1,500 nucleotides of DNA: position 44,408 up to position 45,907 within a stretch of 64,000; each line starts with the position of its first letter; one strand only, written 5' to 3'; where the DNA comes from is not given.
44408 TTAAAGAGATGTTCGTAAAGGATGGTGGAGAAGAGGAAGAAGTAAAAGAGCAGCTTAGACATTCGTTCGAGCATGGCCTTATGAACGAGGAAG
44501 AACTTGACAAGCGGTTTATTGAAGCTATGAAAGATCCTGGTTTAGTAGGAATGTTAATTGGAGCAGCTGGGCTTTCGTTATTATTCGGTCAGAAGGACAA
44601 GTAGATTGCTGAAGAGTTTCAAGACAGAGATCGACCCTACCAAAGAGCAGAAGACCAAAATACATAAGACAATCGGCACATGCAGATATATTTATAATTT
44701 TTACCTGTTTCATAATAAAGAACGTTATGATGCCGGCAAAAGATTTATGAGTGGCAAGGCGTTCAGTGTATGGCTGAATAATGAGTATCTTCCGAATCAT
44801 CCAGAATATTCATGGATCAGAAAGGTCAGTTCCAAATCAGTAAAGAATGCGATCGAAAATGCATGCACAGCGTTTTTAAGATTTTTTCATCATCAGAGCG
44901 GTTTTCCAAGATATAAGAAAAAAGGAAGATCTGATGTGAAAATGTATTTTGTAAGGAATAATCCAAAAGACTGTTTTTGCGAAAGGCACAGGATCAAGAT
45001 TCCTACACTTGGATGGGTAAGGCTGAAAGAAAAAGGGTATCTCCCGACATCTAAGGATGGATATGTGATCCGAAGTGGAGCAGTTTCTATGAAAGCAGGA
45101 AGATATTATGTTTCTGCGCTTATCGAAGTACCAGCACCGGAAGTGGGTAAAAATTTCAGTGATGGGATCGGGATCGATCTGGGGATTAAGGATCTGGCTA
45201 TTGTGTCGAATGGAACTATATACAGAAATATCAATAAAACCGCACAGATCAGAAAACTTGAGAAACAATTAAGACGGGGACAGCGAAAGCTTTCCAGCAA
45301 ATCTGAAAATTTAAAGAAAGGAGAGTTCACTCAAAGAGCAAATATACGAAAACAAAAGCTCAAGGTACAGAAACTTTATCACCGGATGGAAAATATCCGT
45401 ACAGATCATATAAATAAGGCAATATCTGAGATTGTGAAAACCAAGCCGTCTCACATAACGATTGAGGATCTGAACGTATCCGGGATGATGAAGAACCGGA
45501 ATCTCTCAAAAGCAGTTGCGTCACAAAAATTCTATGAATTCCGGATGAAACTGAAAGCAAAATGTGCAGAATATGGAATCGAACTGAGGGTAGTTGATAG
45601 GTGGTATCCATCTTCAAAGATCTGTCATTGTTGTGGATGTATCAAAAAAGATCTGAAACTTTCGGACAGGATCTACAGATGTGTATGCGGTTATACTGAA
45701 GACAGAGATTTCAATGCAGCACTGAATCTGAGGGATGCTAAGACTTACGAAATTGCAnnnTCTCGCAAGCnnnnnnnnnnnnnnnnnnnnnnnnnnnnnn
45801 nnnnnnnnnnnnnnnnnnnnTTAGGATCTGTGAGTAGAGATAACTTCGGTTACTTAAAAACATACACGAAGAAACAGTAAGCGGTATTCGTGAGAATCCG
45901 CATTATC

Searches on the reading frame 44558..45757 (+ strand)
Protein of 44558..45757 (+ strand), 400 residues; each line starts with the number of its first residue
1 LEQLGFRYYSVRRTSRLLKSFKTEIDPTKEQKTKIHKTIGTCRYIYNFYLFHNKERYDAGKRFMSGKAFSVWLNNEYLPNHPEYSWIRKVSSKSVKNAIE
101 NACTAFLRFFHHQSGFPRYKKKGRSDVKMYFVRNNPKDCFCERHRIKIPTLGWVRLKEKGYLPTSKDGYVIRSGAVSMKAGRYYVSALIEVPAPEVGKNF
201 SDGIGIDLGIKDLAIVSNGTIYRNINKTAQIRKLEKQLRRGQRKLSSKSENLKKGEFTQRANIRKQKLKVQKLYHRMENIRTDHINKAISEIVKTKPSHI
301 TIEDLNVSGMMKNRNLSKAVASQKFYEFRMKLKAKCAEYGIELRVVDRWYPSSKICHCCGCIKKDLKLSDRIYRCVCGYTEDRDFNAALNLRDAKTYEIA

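Call 70: search_protein_families(library=phrogs, proteins=[window:44558-45757:+])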
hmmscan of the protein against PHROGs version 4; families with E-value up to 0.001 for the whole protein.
window:44558-45757:+ (400 aa): 6 families
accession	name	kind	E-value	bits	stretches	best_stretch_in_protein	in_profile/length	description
phrog_506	-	integration and excision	1e-109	368.3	1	18-397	7-366/403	transposase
phrog_12300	-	integration and excision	4e-55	188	1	142-394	6-240/286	transposase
phrog_13964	-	integration and excision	7.2e-47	160.9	1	19-273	3-236/237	transposase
phrog_17087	-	unknown function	8.1e-27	95.1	1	265-391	2-128/141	-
phrog_25073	-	unknown function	1.2e-14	55.3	1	18-128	4-112/114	-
phrog_16792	-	unknown function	2.7e-06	28.7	1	249-395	9-157/180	-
